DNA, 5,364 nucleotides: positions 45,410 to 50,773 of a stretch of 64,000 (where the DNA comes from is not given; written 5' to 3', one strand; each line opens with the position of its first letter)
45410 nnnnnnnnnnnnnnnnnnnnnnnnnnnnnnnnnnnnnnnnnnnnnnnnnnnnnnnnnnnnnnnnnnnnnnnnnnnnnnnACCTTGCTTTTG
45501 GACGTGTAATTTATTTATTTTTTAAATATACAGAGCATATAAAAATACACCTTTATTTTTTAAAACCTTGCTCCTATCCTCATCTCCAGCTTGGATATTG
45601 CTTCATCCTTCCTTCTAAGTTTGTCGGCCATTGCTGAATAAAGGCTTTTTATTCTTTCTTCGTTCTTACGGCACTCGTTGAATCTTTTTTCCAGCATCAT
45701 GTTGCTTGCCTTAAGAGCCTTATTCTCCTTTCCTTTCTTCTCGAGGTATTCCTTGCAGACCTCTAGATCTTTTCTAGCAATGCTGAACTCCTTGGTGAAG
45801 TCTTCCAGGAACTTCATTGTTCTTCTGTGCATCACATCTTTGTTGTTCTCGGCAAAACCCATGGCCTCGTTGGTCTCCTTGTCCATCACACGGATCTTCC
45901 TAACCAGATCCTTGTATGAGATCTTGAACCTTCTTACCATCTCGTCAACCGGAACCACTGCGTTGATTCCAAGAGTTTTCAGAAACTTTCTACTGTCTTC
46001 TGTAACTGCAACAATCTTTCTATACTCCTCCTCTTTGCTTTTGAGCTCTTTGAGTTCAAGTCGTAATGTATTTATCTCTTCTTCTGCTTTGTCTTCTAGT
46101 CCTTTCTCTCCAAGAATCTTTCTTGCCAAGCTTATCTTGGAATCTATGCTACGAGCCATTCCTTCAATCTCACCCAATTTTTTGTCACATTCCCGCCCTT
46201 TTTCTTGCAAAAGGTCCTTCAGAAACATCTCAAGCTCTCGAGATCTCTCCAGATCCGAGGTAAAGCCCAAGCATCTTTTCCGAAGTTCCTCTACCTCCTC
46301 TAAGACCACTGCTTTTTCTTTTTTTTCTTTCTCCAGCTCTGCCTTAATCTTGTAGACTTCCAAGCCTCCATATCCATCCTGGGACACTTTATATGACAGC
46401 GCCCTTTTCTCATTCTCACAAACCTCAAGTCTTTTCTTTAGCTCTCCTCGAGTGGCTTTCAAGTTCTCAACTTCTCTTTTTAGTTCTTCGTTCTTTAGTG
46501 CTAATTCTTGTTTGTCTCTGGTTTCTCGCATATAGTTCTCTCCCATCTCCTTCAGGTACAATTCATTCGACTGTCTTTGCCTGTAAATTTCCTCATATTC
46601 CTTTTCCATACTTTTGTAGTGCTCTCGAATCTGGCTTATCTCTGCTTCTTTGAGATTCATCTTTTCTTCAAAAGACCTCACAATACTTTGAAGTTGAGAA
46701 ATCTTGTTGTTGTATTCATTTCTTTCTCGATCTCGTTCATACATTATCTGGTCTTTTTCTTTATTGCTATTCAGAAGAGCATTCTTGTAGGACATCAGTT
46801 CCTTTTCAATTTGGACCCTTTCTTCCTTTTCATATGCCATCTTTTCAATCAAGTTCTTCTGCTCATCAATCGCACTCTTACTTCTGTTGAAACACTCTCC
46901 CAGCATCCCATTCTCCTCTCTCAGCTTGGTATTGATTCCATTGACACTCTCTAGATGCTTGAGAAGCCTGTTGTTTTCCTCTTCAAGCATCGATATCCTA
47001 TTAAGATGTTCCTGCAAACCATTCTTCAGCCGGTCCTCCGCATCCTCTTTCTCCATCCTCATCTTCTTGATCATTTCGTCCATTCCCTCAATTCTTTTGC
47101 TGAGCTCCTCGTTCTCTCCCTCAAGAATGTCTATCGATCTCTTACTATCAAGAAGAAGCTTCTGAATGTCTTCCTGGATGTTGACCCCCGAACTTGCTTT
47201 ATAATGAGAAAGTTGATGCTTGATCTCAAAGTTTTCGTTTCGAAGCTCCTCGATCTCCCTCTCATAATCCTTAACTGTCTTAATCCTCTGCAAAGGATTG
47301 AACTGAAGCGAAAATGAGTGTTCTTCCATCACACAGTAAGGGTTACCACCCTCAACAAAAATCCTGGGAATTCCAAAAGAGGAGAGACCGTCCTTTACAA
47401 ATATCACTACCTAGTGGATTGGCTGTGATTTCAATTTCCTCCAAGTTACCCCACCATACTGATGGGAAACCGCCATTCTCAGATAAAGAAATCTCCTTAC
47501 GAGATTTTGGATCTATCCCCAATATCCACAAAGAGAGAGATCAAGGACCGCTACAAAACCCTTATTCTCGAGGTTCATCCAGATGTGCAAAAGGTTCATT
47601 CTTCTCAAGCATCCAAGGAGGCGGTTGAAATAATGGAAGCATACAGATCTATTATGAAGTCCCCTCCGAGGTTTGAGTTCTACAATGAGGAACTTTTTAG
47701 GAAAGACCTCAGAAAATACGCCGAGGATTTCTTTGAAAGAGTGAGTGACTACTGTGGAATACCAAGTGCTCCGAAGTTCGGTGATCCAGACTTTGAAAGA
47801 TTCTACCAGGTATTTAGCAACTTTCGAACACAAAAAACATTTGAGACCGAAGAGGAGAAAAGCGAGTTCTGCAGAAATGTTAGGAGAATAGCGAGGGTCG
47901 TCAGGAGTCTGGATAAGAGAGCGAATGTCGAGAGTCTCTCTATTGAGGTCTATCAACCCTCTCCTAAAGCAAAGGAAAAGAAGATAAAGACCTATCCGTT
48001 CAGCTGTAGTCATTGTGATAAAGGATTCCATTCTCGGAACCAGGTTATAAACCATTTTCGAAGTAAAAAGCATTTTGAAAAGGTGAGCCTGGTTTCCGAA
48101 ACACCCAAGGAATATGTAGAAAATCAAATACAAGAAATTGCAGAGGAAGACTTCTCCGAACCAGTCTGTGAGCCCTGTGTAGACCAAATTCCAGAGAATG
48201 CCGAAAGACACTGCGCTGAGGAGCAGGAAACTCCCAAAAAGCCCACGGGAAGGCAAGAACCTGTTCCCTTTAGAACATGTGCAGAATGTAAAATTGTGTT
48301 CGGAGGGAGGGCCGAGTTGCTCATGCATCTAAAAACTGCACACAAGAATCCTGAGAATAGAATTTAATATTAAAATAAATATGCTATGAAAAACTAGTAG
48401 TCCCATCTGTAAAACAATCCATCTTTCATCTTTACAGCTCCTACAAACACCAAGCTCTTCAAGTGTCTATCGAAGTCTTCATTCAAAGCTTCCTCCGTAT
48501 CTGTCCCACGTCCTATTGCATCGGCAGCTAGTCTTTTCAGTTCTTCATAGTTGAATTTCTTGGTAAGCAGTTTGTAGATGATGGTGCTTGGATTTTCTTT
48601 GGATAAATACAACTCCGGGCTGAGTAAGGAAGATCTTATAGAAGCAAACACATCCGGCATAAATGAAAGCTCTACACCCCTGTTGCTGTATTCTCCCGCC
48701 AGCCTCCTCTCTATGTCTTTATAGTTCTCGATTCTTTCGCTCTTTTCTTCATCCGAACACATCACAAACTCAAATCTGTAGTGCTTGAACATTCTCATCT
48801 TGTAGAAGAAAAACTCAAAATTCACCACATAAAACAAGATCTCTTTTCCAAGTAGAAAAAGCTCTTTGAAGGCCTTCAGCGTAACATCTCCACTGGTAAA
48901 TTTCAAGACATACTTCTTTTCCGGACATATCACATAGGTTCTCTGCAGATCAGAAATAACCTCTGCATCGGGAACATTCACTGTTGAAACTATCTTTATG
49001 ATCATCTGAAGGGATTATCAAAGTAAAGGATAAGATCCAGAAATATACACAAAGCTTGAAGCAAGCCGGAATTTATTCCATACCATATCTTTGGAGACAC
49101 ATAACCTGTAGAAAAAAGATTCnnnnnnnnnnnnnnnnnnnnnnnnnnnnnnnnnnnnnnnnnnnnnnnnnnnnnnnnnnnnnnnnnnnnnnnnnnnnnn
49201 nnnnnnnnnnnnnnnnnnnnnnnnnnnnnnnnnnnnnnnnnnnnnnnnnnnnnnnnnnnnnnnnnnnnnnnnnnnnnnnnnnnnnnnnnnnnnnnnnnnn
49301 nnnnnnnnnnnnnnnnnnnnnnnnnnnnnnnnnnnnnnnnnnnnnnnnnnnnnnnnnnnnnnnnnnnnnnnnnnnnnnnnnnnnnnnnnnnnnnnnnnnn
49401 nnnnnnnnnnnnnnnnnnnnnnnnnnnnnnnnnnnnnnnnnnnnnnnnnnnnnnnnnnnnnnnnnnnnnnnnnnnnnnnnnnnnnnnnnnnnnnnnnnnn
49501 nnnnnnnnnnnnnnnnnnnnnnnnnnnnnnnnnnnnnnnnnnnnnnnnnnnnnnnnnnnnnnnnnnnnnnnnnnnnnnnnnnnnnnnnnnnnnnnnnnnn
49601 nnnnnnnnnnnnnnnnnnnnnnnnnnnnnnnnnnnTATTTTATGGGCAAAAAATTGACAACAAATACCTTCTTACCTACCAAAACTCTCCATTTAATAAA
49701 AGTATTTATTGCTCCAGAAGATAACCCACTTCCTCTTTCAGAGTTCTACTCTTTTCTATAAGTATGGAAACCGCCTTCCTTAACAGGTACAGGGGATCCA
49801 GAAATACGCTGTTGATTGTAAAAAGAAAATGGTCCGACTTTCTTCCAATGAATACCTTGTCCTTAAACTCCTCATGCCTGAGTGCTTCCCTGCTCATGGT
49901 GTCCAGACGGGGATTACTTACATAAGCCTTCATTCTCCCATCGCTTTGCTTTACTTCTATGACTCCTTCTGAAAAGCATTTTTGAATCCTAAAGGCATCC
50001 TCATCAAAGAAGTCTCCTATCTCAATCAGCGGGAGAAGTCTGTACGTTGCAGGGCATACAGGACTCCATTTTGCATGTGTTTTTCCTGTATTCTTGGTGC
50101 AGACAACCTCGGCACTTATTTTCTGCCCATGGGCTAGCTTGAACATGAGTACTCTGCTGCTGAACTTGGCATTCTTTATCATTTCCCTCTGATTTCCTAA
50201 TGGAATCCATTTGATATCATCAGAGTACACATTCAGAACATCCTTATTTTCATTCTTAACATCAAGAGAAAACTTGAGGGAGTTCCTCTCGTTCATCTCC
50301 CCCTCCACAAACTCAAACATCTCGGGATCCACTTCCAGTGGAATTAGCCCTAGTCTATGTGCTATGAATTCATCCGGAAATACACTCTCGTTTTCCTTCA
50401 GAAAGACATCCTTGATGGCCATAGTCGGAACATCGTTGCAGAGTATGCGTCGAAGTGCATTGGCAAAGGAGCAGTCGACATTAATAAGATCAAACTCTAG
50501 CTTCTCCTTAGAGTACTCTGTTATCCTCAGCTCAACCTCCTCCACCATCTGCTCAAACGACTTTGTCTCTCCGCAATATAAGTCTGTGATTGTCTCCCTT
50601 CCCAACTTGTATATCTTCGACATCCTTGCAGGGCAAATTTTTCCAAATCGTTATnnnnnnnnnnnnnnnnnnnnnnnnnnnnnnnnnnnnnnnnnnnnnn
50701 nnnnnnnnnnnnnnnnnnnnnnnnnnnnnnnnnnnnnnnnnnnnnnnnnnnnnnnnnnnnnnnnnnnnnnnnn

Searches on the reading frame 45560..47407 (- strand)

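Call 45: search_protein_families(library=pfam, proteins=[window:45560-47407:-], max_evalue=0.001)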
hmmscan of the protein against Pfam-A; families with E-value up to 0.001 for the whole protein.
window:45560-47407:- (615 aa): 1 family
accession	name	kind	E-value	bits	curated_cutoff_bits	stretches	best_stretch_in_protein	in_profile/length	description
PF09789.14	CC149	-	0.00034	20.4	30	1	48-163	28-148/316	Coiled-coil domain-containing protein 149-A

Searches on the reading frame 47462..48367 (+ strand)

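Call 45: search_protein_families(library=pfam, proteins=[window:47462-48367:+], max_evalue=0.001)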
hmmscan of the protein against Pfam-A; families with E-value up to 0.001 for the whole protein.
window:47462-48367:+ (301 aa): 5 families
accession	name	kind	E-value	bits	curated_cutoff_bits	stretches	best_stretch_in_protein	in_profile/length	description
PF00226.36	DnaJ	-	8.2e-11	42.3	27.8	1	12-65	2-54/63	DnaJ domain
PF12171.14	zf-C2H2_jaz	-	1.9e-07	31.5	22.6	1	180-204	2-26/27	Zinc-finger double-stranded RNA-binding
PF12874.13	zf-met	-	2.8e-07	31.1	21.2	0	180-204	1-25/25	Zinc-finger of C2H2 type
PF13894.12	zf-C2H2_4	-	6.1e-05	23.8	27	0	180-201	1-22/24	C2H2-type zinc finger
PF00096.32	zf-C2H2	-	0.00012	22.8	25.2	0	272-294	2-23/23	Zinc finger, C2H2 type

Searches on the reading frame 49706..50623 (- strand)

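Call 45: search_protein_families(library=pfam, proteins=[window:49706-50623:-], max_evalue=0.001)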
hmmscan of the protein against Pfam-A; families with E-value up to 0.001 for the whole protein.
window:49706-50623:- (305 aa): 2 families
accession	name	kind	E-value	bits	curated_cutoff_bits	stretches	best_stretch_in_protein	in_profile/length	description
PF01193.29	RNA_pol_L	-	1.4e-16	60.4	24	1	43-291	1-73/74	RNA polymerase Rpb3/Rpb11 dimerisation domain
PF01000.31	RNA_pol_A_bac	-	3.6e-11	43.7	33.9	1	87-185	6-101/119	RNA polymerase Rpb3/RpoA insert domain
